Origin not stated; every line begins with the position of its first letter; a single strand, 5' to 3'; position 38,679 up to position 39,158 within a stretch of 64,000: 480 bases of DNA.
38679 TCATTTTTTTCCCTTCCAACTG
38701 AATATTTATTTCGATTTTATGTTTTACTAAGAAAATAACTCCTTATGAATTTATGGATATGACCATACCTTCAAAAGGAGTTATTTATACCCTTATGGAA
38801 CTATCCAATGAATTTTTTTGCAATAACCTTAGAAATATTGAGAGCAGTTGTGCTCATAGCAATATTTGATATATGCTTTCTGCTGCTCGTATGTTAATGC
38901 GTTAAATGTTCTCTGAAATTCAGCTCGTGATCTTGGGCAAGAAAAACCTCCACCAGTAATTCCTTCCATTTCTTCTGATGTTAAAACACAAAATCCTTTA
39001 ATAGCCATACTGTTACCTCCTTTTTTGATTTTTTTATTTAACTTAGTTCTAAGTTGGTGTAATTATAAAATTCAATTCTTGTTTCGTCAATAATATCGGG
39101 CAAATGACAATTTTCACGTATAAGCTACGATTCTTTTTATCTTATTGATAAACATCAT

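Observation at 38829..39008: Unannotated double-glycine-leader peptide with an atypical hydrophilic, Cys-containing core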

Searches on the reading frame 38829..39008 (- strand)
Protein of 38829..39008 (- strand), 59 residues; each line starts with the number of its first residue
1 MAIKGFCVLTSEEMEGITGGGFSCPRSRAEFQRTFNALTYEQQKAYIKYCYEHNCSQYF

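Call 3: search_protein_families(library=pfam, proteins=[window:38829-39008:-], max_evalue=0.01)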
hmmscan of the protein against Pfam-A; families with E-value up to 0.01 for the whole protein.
window:38829-39008:- (59 aa): 0 families

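Call 4: search_protein_families(library=ncbifam, proteins=[window:38829-39008:-], max_evalue=0.1)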
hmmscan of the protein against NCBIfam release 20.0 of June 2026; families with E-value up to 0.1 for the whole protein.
window:38829-39008:- (59 aa): 1 family
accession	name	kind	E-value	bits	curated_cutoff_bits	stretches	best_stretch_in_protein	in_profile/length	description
NF038034.1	lactGbeta_entB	subfamily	0.056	13.7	37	1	9-22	1-14/38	lactococcin G-beta/enterocin 1071B family bacteriocin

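Call 5: find_homologous_proteins(query=window:38832-39008:-, max_evalue=10)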
Query seq(59 aa) (59 aa): 2 proteins with E <= 10 among 2 candidates.
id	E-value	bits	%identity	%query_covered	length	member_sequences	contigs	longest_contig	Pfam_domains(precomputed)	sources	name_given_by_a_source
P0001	3.5e-34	132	100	100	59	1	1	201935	-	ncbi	ncbi:MAG: hypothetical protein QM793_12525 [Muricomes sp.]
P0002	5.6e-21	91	71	100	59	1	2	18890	-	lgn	-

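Call 8: find_encoding_contigs(protein=P0002, flank=10000, max_places=6)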
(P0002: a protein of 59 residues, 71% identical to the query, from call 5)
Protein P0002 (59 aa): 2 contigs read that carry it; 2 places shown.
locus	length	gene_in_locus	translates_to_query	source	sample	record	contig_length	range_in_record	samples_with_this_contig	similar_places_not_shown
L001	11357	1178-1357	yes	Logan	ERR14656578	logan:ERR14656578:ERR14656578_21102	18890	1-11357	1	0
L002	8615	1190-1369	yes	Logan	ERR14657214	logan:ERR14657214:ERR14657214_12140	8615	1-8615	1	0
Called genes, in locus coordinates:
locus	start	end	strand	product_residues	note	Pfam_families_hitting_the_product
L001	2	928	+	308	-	?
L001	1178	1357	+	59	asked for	-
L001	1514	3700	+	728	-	PF03412:Peptidase_C39, PF00664:ABC_membrane, PF00005:ABC_tran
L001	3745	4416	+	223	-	-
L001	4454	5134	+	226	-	PF02463:SMC_N (weak), PF00005:ABC_tran, PF13304:AAA_21 (faint)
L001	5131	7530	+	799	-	PF02687:FtsX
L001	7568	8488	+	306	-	PF02518:HATPase_c (faint), PF14501:HATPase_c_5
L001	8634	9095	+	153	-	-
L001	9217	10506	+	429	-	PF01476:LysM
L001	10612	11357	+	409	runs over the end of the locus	PF18975:DUF5711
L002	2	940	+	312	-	?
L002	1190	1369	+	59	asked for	-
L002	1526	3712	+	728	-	PF03412:Peptidase_C39, PF00664:ABC_membrane, PF00005:ABC_tran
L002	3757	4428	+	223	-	-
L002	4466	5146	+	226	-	PF02463:SMC_N (weak), PF00005:ABC_tran, PF13304:AAA_21 (faint)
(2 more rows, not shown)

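Call 25: search_protein_representatives(alignment_id=A1)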
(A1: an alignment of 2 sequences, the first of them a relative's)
Query: 2 sequences, 59 profile positions. Proteins with E-value up to 0.001 (for the whole library): 11; up to 1e-10: 6; up to 1e-30: 0. The best 11 are listed.
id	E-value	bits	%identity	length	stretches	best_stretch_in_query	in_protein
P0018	4.7e-24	100.1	-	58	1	3-59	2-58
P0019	1.9e-23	98.1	-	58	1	1-59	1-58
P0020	1.0e-12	63.7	-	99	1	3-47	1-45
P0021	1.2e-12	63.5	-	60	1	3-48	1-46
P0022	8.5e-12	60.8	-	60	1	3-45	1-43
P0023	2.9e-11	59.1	-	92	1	3-45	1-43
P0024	4.7e-09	52.0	-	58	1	1-53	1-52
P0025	3.7e-06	42.7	-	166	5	16-34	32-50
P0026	4.9e-06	42.4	-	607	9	19-43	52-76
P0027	1.5e-05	40.8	-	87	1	4-58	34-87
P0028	1.5e-05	40.8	-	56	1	5-53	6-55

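Call 31: search_solved_structures(query=A3, max_evalue=10, show_alignments=2)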
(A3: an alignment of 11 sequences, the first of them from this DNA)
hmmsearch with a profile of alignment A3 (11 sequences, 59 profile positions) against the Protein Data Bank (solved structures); distinct sequences matched with E-value up to 10: 4.
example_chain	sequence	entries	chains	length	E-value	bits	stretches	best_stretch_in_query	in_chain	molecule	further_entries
7vg8_A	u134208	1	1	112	0.44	13.7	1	23-52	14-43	Replication-associated protein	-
6taf_A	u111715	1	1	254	0.95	12.6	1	25-50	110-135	SLT domain-containing protein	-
6tad_A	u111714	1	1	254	0.99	12.5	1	25-50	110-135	SLT domain-containing protein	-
6ta9_A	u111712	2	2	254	0.99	12.5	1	25-50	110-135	SLT domain-containing protein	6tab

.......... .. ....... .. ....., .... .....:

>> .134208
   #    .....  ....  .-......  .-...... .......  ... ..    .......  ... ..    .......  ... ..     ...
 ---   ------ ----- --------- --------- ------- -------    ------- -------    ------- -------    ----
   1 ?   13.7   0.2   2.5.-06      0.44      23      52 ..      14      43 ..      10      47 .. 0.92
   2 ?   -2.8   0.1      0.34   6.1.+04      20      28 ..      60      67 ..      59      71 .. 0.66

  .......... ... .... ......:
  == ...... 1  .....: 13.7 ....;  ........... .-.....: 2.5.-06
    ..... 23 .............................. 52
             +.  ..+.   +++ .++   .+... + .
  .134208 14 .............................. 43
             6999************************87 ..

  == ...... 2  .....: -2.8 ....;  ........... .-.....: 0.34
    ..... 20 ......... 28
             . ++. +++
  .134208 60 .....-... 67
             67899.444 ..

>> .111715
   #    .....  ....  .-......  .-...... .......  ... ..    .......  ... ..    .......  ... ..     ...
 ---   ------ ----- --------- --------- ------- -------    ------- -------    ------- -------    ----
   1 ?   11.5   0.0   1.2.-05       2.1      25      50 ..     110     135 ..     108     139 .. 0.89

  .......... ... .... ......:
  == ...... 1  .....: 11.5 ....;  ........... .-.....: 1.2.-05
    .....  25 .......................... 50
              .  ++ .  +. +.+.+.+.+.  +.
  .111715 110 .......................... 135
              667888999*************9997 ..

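Call 56: predict_structure(alignment_id=A4)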
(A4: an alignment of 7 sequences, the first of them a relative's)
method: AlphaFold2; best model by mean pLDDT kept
length: 59 residues; sequences in the alignment: 7
mean_pLDDT: 71.0   pTM: 0.52
mean pLDDT of the five models: 71.0, 70.5, 69.6, 68.5, 67.3
residues with pLDDT >= 90: 0; 70-90: 37; 50-70: 14; < 50: 8
segments of 3 or more residues with pLDDT < 50: 1-4, 18-20
pLDDT, mean of each block of 10 residues (from residue 1): 48 53 79 86 82 79
secondary structure, 60 per line:
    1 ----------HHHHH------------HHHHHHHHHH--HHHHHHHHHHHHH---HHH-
elements in order: H11-15 H28-37 H40-52

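Call 61: fold_search(model_id=the predicted structure, library=pdb)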
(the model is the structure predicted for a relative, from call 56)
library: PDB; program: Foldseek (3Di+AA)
matches with E <= 10: 11; with E <= 0.001: 0
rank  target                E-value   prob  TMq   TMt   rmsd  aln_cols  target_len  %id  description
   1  6ii0_A                5.7e+00  0.08  0.36  0.09   4.8        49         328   20  Crystal structure of the Makes Caterpillars Floppy (MCF)-Like effector of Vibrio vulnificus MO6-24/O (released 2019-08-07)
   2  7pxq                  6.5e+00  0.10  0.36  0.03   3.9        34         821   29  GH115 alpha-1,2-glucuronidase D303A (released 2022-01-19)
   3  2ga1_A                6.9e+00  0.04  0.25  0.17   5.8        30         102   33  Crystal structure of a duf433 member protein (ava_0674) from anabaena variabilis atcc 29413 at 2.00 A resolution (released 2006-03-28)
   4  4c90_B                7.9e+00  0.08  0.35  0.03   3.9        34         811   24  Evidence that GH115 alpha-glucuronidase activity is dependent on conformational flexibility (released 2013-11-13)
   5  5fta_C                8.4e+00  0.09  0.38  0.26   3.2        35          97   20  Crystal structure of the N-terminal BTB domain of human KCTD10 (released 2016-02-17)
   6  4c91_A                8.9e+00  0.10  0.32  0.02   0.8        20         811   35  Evidence that GH115 alpha-glucuronidase activity is dependent on conformational flexibility (released 2013-11-13)
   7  3b48_E                8.9e+00  0.07  0.28  0.13   1.1        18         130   33  Crystal structure of unknown function protein EF1359 (released 2007-11-06)
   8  6n2p_A                8.9e+00  0.03  0.31  0.23   9.2        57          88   12  Helical assembly of the CARD9 CARD (released 2019-07-03)
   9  7pug_A                9.5e+00  0.08  0.36  0.03   3.9        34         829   29  GH115 alpha-1,2-glucuronidase in complex with xylopentaose (released 2022-01-19)
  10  7qwq_v                9.5e+00  0.06  0.33  0.12   4.8        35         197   20  Ternary complex of ribosome nascent chain with SRP and NAC (released 2022-03-16)
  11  2gtg                  9.5e+00  0.05  0.38  0.30   7.9        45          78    9  Crystal Structure of Human Saposin C (released 2006-07-25)

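Call 68: list_cluster_members(proteins=[P0018, P0019, P0024, P0028, P0027, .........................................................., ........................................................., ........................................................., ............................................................, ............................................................])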
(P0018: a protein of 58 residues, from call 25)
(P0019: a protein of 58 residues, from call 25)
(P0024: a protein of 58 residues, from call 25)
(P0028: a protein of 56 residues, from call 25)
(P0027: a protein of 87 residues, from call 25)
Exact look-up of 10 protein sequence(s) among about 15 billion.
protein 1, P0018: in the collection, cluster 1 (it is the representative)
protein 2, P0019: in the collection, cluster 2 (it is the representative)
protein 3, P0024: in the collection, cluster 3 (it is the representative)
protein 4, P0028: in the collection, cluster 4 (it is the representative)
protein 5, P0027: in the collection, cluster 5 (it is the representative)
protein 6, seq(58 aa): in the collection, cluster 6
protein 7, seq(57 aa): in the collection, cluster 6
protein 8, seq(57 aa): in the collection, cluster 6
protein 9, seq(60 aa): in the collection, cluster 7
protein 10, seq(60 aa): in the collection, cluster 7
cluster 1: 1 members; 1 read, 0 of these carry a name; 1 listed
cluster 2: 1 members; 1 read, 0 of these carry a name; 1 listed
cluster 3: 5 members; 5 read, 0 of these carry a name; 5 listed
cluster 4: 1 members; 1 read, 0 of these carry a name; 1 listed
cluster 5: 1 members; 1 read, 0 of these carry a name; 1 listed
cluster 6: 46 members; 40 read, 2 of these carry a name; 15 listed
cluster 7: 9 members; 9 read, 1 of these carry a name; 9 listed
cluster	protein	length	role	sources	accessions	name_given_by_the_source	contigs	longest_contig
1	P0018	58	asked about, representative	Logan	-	-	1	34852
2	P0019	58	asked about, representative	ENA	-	-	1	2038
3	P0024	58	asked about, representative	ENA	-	-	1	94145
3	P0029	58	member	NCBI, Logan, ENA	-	-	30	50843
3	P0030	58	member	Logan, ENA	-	-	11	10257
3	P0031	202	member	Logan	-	-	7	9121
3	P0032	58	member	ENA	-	-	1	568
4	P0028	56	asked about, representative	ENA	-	-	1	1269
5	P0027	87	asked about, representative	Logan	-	-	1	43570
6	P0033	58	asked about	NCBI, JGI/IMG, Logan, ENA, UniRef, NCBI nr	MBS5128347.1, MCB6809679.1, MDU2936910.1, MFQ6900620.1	hypothetical protein [[Ruminococcus] torques] | hypothetical protein | hypothetical protein n=1 Tax=[Ruminococcus] torques TaxID=33039 RepID=UPI001DF404F7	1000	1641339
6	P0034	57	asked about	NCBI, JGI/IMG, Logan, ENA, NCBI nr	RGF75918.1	bacteriocin [Ruminococcus sp. AF31-14BH] | bacteriocin-like protein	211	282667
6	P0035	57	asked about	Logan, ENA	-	-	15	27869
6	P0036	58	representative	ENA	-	-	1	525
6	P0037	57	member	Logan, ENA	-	-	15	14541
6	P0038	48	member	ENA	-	-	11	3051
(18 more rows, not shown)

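Call 75: find_encoding_contigs(protein=P0024, flank=9000, max_places=2)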
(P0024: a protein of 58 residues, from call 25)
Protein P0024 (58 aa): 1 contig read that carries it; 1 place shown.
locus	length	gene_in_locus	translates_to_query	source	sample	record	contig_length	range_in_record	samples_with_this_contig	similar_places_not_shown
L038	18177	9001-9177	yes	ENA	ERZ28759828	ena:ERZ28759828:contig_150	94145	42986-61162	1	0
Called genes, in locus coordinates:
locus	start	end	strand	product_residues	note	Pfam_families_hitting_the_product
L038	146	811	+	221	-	PF18813:PBECR4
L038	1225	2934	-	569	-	PF03389:MobA_MobL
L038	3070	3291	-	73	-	PF12958:DUF3847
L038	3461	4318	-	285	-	PF01695:IstB_IS21, PF00308:Bac_DnaA (weak), PF00004:AAA (weak)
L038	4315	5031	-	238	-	PF06970:RepA_N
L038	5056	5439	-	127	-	-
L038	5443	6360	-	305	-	PF17989:ALP_N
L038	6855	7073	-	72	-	-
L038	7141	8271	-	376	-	PF05569:Peptidase_M56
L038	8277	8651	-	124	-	PF03965:Penicillinase_R, PF22381:Staph_reg_Sar_Rot (faint)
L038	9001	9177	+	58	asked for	-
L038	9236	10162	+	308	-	PF03412:Peptidase_C39, PF13529:Peptidase_C39_2 (faint), PF00664:ABC_membrane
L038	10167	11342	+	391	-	PF00664:ABC_membrane, PF00005:ABC_tran, PF02463:SMC_N (faint)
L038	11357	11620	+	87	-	-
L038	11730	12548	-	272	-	PF05621:TniB (weak), PF13401:AAA_22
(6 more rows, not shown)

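Call 76: find_encoding_contigs(protein=P0028, flank=9000, max_places=2)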
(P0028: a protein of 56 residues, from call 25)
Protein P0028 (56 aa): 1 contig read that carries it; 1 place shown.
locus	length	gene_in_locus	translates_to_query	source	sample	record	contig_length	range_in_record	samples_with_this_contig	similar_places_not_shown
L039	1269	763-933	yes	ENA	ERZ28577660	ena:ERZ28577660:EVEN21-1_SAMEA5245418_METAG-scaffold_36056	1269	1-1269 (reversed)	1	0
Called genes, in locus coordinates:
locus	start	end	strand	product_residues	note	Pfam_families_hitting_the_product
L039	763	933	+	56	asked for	-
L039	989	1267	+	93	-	?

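Call 79: search_protein_families(library=ncbifam, alignment_id=A3, max_evalue=1)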
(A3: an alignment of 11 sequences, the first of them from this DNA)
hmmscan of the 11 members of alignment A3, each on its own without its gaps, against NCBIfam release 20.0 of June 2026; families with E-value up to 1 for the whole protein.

A. member 1, seq(59 aa): 1 family
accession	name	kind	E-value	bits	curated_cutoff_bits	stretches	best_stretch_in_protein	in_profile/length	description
NF038034.1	lactGbeta_entB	subfamily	0.056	13.7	37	1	9-22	1-14/38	lactococcin G-beta/enterocin 1071B family bacteriocin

B. families by the number of members that match (of 11 scanned): 9 families
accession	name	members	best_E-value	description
TIGR04149.1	GG_sam_targ_CFB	7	0.002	TIGR04149 family rSAM-modified RiPP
TIGR01847.1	bacteriocin_sig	5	0.0097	bacteriocin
NF047798.1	leader_Chryseo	4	0.00088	bacteriocin-like protein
TIGR03949.1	bact_IIb_cerein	4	0.039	class IIb bacteriocin, lactobin A/cerein 7B family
NF033215.1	BlpC_Streptocco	3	0.042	quorum-sensing system pheromone BlpC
NF038034.1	lactGbeta_entB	2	0.056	lactococcin G-beta/enterocin 1071B family bacteriocin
NF047792.1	CCPGW_fam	2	0.061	CCPGW family putative bacteriocin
NF038035.1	lactGalph_entA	1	0.072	lactococcin G-alpha/enterocin 1071A family bacteriocin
TIGR03893.1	lant_SP_1948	1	0.15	lichenicidin A2 family type 2 lantibiotic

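Call 80: search_protein_families(library=pfam, alignment_id=A3, max_evalue=1)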
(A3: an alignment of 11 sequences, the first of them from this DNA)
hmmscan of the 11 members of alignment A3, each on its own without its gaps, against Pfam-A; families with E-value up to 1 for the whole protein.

A. member 1, seq(59 aa): 4 families
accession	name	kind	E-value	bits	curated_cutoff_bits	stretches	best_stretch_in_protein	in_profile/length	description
PF08061.16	P68HR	-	0.012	16.2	25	1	20-39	6-25/35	P68HR (NUC004) repeat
PF16934.11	Mersacidin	-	0.063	13.5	27.6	1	9-21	8-20/34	Two-component Enterococcus faecalis cytolysin (EFC)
PF10439.15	Bacteriocin_IIc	-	0.14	12.6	27.1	1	4-23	2-19/59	Bacteriocin class II with double-glycine leader peptide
PF13376.11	OmdA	-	0.18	12.2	25.6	1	29-49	16-36/60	Bacteriocin-protection, YdeI or OmpD-Associated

B. families by the number of members that match (of 11 scanned): 9 families
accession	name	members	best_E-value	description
PF10439.15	Bacteriocin_IIc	7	0.0016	Bacteriocin class II with double-glycine leader peptide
PF16934.11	Mersacidin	7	0.0022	Two-component Enterococcus faecalis cytolysin (EFC)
PF08061.16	P68HR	6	0.012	P68HR (NUC004) repeat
PF03047.20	ComC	3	0.0055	COMC family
PF05669.17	Med31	1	0.04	SOH1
PF04870.21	Moulting_cycle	1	0.067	Moulting cycle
PF14172.12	DUF4309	1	0.11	Domain of unknown function (DUF4309)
PF13376.11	OmdA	1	0.18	Bacteriocin-protection, YdeI or OmpD-Associated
PF03833.19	PolC_DP2_N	1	0.27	DNA polymerase II large subunit DP2, N-terminal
